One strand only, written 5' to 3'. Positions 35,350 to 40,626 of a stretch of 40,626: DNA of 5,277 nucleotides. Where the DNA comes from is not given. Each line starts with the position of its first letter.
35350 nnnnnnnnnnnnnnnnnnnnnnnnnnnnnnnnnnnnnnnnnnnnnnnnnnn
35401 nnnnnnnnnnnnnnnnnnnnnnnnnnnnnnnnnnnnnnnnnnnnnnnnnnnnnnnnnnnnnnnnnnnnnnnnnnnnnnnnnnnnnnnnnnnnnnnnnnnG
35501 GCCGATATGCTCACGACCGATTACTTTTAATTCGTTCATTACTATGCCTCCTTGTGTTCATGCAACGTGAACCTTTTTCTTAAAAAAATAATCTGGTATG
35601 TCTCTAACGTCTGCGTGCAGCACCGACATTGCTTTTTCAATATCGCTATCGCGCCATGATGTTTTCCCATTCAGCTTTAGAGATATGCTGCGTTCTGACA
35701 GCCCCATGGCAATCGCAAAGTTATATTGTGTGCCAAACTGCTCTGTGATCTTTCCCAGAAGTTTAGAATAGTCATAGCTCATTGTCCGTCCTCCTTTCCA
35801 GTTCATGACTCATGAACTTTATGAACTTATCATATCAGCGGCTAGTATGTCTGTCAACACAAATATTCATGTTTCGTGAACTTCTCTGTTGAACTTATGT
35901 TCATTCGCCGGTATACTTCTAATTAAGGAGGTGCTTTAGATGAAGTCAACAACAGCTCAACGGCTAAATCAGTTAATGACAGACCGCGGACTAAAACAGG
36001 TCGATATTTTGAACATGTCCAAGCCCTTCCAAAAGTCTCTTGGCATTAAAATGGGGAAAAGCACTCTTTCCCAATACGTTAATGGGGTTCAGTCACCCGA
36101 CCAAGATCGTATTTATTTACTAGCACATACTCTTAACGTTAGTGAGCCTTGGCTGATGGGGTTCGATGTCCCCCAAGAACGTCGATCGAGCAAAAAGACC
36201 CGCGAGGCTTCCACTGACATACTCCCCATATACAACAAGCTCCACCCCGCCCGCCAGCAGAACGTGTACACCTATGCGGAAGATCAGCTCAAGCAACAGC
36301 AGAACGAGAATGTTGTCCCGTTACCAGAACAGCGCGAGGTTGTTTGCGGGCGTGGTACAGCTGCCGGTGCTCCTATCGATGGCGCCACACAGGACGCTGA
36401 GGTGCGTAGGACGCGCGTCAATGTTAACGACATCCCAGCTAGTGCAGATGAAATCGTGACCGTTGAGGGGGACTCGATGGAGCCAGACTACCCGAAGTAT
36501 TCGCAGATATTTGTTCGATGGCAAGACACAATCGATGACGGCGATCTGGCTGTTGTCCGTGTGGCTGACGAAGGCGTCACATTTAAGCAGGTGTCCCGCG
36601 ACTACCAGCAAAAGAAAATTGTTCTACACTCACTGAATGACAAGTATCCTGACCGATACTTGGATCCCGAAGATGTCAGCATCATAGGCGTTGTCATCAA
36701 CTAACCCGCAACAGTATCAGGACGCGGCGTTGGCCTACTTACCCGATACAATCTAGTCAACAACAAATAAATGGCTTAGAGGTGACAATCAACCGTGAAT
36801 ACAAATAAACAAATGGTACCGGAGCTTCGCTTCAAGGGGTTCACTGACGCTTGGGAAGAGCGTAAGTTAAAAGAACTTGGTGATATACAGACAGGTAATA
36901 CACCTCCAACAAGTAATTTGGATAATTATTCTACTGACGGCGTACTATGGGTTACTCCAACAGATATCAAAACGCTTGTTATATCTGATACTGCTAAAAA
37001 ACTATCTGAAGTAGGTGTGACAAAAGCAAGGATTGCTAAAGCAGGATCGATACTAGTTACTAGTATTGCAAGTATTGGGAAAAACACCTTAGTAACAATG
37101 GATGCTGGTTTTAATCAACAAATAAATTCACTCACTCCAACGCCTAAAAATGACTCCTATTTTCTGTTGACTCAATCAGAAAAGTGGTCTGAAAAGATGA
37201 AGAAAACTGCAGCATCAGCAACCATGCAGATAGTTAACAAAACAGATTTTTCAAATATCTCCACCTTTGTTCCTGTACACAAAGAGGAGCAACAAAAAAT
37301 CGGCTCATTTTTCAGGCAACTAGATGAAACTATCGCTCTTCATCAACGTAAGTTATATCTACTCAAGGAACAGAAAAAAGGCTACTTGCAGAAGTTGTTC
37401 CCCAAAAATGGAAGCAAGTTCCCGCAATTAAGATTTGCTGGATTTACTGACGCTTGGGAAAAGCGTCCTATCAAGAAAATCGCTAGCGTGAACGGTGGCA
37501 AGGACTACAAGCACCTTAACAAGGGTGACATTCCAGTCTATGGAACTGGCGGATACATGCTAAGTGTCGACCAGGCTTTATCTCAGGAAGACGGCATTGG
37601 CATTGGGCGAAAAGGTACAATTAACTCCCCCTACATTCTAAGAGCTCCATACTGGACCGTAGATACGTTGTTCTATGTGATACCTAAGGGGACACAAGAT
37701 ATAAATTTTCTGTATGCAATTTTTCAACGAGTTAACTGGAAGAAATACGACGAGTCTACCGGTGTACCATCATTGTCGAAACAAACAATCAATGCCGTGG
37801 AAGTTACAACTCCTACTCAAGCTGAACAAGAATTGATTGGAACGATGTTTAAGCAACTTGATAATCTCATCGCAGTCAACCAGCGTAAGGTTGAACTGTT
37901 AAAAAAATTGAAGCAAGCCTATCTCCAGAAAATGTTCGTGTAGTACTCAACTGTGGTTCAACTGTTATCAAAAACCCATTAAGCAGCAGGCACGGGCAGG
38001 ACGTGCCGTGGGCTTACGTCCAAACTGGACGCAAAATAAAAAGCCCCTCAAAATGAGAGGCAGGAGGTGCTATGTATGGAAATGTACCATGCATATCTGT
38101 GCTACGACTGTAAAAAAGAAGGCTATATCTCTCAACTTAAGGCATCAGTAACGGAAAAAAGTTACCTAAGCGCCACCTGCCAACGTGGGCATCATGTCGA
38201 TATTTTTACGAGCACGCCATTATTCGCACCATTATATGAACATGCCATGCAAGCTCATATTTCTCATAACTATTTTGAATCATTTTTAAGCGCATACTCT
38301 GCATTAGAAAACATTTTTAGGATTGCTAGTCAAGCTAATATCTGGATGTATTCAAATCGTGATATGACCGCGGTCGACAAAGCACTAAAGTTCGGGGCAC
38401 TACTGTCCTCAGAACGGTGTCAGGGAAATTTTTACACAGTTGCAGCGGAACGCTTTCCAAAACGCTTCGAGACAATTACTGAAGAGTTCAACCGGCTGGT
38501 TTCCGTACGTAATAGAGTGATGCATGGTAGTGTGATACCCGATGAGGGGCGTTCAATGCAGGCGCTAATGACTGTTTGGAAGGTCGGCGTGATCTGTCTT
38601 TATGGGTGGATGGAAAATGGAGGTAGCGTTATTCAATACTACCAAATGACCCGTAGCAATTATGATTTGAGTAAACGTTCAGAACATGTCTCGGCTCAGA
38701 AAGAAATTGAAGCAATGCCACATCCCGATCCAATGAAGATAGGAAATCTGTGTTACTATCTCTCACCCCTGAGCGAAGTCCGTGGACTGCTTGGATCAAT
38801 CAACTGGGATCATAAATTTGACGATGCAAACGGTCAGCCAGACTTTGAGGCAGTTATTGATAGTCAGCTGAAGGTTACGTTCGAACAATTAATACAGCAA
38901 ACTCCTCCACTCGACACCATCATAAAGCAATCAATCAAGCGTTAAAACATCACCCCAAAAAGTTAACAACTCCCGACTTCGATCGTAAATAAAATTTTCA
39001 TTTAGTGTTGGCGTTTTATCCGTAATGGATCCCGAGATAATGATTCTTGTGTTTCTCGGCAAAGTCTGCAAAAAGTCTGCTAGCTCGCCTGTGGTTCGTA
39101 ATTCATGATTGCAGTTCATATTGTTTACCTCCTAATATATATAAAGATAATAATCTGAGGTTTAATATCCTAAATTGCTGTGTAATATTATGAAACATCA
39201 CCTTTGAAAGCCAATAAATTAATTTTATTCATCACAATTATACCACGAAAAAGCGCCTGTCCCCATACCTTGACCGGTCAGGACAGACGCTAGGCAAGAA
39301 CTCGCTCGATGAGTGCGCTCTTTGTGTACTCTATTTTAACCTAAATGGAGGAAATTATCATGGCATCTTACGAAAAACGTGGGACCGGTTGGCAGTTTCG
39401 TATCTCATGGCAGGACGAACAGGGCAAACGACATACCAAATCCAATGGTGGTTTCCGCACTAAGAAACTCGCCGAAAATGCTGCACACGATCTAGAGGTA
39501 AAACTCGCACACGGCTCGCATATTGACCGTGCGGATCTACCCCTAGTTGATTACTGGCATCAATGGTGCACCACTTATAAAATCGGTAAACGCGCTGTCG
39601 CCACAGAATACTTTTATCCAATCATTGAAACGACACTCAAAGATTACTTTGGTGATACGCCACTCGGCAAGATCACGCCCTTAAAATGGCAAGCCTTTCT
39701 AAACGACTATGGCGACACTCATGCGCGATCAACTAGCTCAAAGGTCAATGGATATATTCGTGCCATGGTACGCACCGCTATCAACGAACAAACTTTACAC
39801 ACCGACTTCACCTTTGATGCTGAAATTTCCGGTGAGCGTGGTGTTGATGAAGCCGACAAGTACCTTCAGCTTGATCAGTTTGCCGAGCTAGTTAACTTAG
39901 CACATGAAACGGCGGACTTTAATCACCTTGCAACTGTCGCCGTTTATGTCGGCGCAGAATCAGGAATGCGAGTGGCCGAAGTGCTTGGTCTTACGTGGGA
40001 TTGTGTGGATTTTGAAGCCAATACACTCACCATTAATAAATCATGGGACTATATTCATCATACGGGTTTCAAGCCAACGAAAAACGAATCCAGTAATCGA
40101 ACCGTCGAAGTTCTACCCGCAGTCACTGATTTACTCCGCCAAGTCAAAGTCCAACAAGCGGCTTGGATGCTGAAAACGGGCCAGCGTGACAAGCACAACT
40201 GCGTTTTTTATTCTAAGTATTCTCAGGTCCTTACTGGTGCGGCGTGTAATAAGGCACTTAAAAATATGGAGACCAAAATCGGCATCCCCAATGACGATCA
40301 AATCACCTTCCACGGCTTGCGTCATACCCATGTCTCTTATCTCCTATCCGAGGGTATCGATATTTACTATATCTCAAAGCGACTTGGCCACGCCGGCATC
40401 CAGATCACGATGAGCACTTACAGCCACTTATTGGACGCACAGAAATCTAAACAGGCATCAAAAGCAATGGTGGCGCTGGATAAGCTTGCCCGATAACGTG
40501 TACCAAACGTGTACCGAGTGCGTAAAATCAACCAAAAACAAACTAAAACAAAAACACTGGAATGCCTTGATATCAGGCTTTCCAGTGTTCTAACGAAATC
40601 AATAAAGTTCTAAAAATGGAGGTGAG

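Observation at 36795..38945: cI-linked orphan hsdS followed by a zinc-ribbon/HEPN-motif gene, with no hsdM or hsdR in the element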

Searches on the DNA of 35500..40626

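Call 92: search_rna_families(source=window, start=35500, end=40626, threshold=evalue, max_evalue=1)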
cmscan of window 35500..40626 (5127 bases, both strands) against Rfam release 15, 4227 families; matches with E-value up to 1: 0.
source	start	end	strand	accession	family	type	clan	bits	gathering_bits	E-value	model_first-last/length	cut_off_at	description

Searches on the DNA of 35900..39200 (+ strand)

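Call 7: search_dna_similar(query=window:35900-39200:+, collection=phages, mode=near, max_rows=25)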
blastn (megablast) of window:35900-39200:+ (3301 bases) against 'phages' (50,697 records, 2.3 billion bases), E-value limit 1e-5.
Records with a match: 3; places in all: 3; records where one place covers at least 80% of the query: 0.
Best place of each record, by identity: 90-95% 2; 80-90% 1.
By first word of the organism name: Lactobacillus 2; Bacteriophage 1.
By host as written in the record: Lactobacillus rhamnosus 2; - 1.
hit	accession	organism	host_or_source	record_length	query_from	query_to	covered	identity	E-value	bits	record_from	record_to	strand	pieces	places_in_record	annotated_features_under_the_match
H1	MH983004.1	Lactobacillus phage BH1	Lactobacillus rhamnosus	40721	641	967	10%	93.6%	6e-135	488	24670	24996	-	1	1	hypothetical protein (x2)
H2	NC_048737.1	Lactobacillus phage BH1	Lactobacillus rhamnosus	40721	641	967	10%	93.6%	6e-135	488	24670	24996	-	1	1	S24 family peptidase | restriction endonuclease subunit S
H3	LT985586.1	Bacteriophage sp.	-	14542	1418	1567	5%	84.1%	1e-31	145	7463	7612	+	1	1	record has no annotation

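Call 9: get_annotated_region(hit=H2, flank=5000)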
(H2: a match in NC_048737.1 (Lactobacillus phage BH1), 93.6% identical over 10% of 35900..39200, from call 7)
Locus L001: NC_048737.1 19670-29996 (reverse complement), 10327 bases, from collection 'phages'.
description: Lactobacillus phage BH1, complete genome.
organism: Lactobacillus phage BH1 (NCBI taxid 1932007)
taxonomy: Viruses; Duplodnaviria; Heunggongvirae; Uroviricota; Caudoviricetes; Behunavirus; Behunavirus BH1
host: Lactobacillus rhamnosus; source: -; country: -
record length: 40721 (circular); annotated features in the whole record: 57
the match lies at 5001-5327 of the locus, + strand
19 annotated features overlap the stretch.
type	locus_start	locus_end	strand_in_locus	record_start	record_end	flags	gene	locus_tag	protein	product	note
CDS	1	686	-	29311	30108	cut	-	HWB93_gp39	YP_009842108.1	DnaD-like helicase loader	-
CDS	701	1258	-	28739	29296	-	-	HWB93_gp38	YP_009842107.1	single strand DNA binding protein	-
CDS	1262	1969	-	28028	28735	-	-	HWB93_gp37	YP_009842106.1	Sak4-like ssDNA annealing protein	-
CDS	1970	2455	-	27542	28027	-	-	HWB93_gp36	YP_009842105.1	Mu Gam-like end protection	-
CDS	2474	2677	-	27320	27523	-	-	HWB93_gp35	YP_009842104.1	hypothetical protein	-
CDS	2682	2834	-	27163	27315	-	-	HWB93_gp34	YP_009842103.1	hypothetical protein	-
CDS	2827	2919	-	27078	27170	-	-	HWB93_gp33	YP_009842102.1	hypothetical protein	-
CDS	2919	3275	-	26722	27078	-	-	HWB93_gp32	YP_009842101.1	DUF771 domain-containing protein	-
CDS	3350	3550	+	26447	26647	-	-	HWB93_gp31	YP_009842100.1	hypothetical protein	-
CDS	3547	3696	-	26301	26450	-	-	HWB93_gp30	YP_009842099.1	hypothetical protein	-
CDS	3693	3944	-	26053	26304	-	-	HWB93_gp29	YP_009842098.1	helix-turn-helix domain-containing protein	-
CDS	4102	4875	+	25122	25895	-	-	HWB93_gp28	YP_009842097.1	CI-like repressor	-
CDS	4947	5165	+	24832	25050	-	-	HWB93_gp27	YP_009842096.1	S24 family peptidase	-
CDS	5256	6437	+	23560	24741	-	-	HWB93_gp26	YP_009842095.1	restriction endonuclease subunit S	-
CDS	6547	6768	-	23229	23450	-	-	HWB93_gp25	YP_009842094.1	hypothetical protein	-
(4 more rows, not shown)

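Call 88: search_dna_similar(query=window:36795-37943:+, collection=plasmids, mode=near, max_rows=12)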
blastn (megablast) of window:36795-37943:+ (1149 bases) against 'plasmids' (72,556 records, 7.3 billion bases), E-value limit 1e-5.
Records with a match: 136; places in all: 141; records where one place covers at least 80% of the query: 0.
Best place of each record, by identity: 90-95% 1; 80-90% 134; 60-80% 1.
By first word of the organism name: Lactococcus 99; Loigolactobacillus 6; Secundilactobacillus 6; Enterococcus 5; Leuconostoc 4; Streptococcus 3; Lactiplantibacillus 3; Levilactobacillus 2; Latilactobacillus 2; Lactobacillus 2; and 4 more.
By predicted mobility (MOB-suite, as given by PLSDB): mobilizable 112; non-mobilizable 21; conjugative 3.
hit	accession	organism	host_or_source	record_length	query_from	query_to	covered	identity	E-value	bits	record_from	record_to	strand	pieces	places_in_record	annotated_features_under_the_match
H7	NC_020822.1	Levilactobacillus brevis KB290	-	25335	46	672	55%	94.6%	0e+0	970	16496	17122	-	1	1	restriction endonuclease subunit S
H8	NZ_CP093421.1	Lactococcus lactis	Cell culture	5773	57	672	54%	87.9%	0e+0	723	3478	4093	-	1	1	restriction endonuclease subunit S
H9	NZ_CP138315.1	Lactococcus lactis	-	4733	42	605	49%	88.3%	0e+0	676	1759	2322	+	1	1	restriction endonuclease subunit S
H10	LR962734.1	Enterococcus faecalis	-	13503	43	605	49%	88.3%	0e+0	675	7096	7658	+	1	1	record has no annotation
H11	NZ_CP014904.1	Loigolactobacillus backii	cell culture,brewery environment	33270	489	672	16%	84.4%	4e-42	180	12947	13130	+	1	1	restriction endonuclease subunit S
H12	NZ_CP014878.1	Loigolactobacillus backii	cell culture,beer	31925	489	672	16%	84.4%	4e-42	180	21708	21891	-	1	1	restriction endonuclease subunit S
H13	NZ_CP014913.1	Secundilactobacillus paracollinoides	cell culture,beer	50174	485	672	16%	82.5%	1e-37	165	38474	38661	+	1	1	restriction endonuclease subunit S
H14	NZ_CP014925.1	Secundilactobacillus paracollinoides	cell culture,pilsner beer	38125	485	672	16%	82.5%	1e-37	165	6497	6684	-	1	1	restriction endonuclease subunit S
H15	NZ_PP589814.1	Lactococcus sp.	Bacterial culture,Dairy environment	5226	489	672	16%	84.3%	4e-42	180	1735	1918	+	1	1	restriction endonuclease subunit S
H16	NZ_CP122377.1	Lactococcus cremoris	Single cell,Dairy fermentation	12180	490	672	16%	84.8%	3e-43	183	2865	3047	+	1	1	restriction endonuclease subunit S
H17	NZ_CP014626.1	Loigolactobacillus backii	cell culture,light wheat beer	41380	489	671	16%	84.3%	2e-41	178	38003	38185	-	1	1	restriction endonuclease subunit S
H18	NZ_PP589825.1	Lactococcus sp.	Bacterial culture,Dairy environment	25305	490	672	16%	84.2%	2e-41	178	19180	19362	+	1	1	restriction endonuclease subunit S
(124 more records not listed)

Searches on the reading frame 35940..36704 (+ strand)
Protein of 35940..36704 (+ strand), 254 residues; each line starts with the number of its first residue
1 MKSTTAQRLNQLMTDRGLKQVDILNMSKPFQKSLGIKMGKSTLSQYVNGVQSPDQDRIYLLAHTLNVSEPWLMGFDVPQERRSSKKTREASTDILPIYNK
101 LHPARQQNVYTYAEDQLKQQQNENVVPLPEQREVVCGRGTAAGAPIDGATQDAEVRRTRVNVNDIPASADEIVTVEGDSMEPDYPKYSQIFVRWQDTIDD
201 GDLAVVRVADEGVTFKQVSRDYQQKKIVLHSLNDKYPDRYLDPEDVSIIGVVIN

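Call 3: search_protein_families(library=pfam, proteins=[window:35940-36704:+], max_evalue=0.1)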
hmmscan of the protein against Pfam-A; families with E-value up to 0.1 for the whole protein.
window:35940-36704:+ (254 aa): 4 families
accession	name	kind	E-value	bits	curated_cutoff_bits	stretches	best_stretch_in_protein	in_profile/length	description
PF00717.28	Peptidase_S24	-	2.1e-21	76.2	23.3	1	141-253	7-116/116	Peptidase S24-like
PF01381.28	HTH_3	-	6.7e-08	32.9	23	1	27-72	11-55/55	Helix-turn-helix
PF12844.13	HTH_19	-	0.0016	18.7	30.2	1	7-73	2-59/64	Helix-turn-helix domain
PF19646.4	DUF6149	-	0.011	15.9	27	1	166-201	91-126/200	Family of unknown function (DUF6149)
